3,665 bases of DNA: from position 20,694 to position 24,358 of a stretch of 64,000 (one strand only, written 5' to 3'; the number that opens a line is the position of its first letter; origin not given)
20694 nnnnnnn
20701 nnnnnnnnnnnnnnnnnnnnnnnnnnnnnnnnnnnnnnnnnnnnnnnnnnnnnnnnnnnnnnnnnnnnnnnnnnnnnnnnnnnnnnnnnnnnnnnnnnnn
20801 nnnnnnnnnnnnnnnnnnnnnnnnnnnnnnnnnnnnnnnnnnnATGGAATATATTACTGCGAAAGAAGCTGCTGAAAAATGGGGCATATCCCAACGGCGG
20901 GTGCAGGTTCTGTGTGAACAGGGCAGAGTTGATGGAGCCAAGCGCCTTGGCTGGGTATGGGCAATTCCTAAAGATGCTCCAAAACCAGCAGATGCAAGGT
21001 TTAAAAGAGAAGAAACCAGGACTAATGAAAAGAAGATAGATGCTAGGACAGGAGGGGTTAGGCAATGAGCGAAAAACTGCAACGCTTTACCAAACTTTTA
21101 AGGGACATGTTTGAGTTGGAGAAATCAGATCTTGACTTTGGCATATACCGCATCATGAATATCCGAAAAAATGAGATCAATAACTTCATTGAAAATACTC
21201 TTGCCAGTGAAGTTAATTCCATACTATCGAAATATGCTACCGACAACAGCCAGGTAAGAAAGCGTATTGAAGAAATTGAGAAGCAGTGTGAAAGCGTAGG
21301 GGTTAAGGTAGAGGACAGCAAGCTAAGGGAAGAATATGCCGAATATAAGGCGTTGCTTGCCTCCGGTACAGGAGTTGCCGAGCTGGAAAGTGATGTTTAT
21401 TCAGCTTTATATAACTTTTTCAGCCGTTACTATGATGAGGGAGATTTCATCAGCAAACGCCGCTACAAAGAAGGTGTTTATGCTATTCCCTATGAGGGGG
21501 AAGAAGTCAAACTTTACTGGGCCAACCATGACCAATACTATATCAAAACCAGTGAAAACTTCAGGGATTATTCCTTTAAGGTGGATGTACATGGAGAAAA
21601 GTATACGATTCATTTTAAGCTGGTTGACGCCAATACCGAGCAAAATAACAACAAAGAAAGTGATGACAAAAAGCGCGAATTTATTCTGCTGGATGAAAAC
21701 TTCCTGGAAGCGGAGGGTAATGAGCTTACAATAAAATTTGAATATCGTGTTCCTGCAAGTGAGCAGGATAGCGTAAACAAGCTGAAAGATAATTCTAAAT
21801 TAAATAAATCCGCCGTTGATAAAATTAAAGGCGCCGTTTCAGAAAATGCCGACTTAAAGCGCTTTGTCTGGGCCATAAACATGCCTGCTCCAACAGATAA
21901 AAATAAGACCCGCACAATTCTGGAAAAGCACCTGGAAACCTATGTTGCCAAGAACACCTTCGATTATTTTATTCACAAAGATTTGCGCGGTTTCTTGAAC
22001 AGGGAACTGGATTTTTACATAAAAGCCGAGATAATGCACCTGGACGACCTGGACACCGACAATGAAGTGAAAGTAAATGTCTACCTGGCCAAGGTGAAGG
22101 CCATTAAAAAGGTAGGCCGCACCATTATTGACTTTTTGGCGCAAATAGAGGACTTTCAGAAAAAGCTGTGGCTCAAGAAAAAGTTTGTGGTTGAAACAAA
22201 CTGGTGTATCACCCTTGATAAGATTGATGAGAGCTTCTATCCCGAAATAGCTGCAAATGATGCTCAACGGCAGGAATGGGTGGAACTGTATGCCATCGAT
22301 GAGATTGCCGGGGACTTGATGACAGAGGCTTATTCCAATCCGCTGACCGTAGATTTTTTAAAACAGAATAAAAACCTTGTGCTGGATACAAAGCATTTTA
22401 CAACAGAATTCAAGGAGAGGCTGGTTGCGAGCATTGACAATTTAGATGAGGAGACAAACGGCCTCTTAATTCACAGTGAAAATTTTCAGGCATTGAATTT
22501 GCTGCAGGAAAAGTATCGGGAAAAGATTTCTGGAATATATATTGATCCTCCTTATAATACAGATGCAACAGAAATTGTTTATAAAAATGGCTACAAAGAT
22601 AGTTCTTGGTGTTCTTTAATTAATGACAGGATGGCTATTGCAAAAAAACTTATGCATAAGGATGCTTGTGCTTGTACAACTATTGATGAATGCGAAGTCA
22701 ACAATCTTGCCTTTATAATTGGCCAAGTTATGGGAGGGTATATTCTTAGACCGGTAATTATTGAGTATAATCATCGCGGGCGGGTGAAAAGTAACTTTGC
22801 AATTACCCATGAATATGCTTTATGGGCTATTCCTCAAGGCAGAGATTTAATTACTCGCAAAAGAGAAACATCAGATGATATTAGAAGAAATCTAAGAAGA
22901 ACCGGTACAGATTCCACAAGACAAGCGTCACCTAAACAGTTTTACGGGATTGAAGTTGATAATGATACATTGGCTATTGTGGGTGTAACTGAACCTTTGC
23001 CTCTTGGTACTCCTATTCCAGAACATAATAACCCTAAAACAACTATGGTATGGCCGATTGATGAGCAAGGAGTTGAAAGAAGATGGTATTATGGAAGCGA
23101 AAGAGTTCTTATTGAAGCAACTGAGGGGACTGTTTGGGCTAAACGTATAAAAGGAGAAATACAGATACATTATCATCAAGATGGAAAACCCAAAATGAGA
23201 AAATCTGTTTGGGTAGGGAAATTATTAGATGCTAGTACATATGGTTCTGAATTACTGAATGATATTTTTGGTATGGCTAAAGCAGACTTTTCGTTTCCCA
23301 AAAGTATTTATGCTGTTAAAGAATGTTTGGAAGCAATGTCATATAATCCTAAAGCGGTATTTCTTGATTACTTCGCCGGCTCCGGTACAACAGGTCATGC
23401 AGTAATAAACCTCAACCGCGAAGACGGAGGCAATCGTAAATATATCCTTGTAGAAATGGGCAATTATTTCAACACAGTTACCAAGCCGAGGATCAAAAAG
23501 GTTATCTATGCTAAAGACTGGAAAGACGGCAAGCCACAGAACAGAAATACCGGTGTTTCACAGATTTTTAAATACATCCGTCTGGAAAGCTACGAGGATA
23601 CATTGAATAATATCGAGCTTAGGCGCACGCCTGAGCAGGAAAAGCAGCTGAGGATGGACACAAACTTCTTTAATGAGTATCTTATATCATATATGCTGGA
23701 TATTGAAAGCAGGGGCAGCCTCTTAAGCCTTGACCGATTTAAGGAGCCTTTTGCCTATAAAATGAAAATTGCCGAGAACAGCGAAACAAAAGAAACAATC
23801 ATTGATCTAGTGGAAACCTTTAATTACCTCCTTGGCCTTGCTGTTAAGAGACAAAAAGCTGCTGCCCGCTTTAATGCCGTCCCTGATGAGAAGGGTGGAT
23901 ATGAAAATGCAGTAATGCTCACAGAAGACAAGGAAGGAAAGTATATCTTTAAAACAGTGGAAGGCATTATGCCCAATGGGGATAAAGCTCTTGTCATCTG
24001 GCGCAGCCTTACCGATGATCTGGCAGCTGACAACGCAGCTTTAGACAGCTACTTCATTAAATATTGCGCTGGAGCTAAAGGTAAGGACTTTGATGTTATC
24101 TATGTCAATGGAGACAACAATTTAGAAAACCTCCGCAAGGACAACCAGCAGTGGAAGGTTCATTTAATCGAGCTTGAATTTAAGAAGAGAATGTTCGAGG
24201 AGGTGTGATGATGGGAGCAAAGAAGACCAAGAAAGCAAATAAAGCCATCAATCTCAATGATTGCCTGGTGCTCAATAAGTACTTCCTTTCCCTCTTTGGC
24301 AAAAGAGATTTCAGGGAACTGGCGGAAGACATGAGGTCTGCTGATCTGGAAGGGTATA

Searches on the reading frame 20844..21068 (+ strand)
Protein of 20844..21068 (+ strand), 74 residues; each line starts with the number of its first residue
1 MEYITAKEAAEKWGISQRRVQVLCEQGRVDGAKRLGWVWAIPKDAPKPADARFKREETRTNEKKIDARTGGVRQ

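Call 49: search_protein_families(library=pfam, max_evalue=0.01, proteins=[window:20844-21068:+])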
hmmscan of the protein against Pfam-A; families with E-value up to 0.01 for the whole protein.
window:20844-21068:+ (74 aa): 2 families
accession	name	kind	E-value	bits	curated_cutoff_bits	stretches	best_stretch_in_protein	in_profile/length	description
PF12728.13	HTH_17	-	1.3e-05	25.8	27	1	3-44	1-41/51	Helix-turn-helix domain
PF20038.5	HTH_59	-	5.1e-05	23.6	27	1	4-28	8-34/66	Helix-turn-helix domain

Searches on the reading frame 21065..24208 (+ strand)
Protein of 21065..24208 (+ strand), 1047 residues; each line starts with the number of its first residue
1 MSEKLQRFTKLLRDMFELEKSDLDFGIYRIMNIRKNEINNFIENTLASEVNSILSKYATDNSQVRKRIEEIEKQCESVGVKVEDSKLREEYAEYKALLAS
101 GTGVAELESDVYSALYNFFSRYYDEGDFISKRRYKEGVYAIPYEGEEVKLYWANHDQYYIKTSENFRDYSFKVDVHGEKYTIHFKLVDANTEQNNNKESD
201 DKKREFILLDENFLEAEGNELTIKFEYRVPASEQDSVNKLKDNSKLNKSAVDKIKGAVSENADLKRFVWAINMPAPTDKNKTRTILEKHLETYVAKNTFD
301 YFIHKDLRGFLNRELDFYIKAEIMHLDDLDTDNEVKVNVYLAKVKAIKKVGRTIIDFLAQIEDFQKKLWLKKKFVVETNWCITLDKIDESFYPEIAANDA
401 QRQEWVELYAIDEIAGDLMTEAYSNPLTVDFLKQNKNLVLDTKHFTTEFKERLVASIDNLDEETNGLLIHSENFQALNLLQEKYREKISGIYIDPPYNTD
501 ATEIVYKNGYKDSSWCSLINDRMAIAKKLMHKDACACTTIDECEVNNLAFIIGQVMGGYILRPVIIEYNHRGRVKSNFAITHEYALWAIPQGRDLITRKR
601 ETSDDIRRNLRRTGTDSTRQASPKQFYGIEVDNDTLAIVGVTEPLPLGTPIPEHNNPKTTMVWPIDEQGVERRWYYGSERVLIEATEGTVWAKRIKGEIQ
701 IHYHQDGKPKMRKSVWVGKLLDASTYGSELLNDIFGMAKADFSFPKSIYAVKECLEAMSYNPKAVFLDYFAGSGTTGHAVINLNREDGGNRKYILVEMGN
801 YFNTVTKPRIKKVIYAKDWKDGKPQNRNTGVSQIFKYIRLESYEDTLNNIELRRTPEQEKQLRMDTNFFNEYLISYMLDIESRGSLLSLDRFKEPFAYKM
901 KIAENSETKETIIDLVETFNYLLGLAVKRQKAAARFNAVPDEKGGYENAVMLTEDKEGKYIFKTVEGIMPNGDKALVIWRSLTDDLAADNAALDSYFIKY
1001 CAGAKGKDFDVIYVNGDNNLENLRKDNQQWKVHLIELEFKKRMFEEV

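Call 9: search_protein_families(library=pfam, proteins=[window:21065-24208:+])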
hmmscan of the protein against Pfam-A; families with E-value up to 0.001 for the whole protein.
window:21065-24208:+ (1047 aa): 1 family
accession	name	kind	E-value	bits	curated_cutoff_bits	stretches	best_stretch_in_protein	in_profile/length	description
PF01555.25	N6_N4_Mtase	-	2.4e-19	70.6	26.7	1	489-802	2-215/221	DNA methylase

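Call 24: search_protein_families(library=padloc, max_evalue=0.001, proteins=[window:21065-24208:+])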
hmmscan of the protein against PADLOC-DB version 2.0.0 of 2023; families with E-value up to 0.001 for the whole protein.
window:21065-24208:+ (1047 aa): 20 families
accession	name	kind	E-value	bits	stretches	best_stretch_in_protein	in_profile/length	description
PDLC03646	MTase_III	-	1.4e-223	742.9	2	4-929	3-958/1057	Type III methyltransferase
PDLC03638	MTase_III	-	3.5e-72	241.9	2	105-562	58-478/816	Type III methyltransferase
PDLC03634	MTase_III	-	7.2e-45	152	2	508-803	166-449/621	Type III methyltransferase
PDLC03644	MTase_III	-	1.3e-42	144.3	1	459-841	32-422/542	Type III methyltransferase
PDLC03641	MTase_III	-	1.8e-36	123.9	2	508-803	177-451/657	Type III methyltransferase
PDLC03645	MTase_III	-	3.9e-36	122.4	2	468-681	142-376/709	Type III methyltransferase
PDLC03640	MTase_III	-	1.6e-34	117.3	2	656-817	288-450/654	Type III methyltransferase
PDLC03642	MTase_III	-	8.4e-34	115.1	2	664-813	265-414/528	Type III methyltransferase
PDLC03636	MTase_III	-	4.4e-31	106.3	2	459-583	40-166/575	Type III methyltransferase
PDLC03635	MTase_III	-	3.9e-28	96.6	1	441-847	193-607/708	Type III methyltransferase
PDLC03639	MTase_III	-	2.1e-26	90.4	2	726-797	410-478/639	Type III methyltransferase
PDLC03637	MTase_III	-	1.8e-17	61.2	1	462-800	118-455/513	Type III methyltransferase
PDLC03278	MTase_II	-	1.1e-16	59.2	2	475-586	8-117/390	Type II methyltransferase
PDLC03354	MTase_II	-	1.9e-10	38.3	1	434-506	33-103/425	Type II methyltransferase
PDLC03300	MTase_II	-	4.9e-10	37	0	746-786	219-258/302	Type II methyltransferase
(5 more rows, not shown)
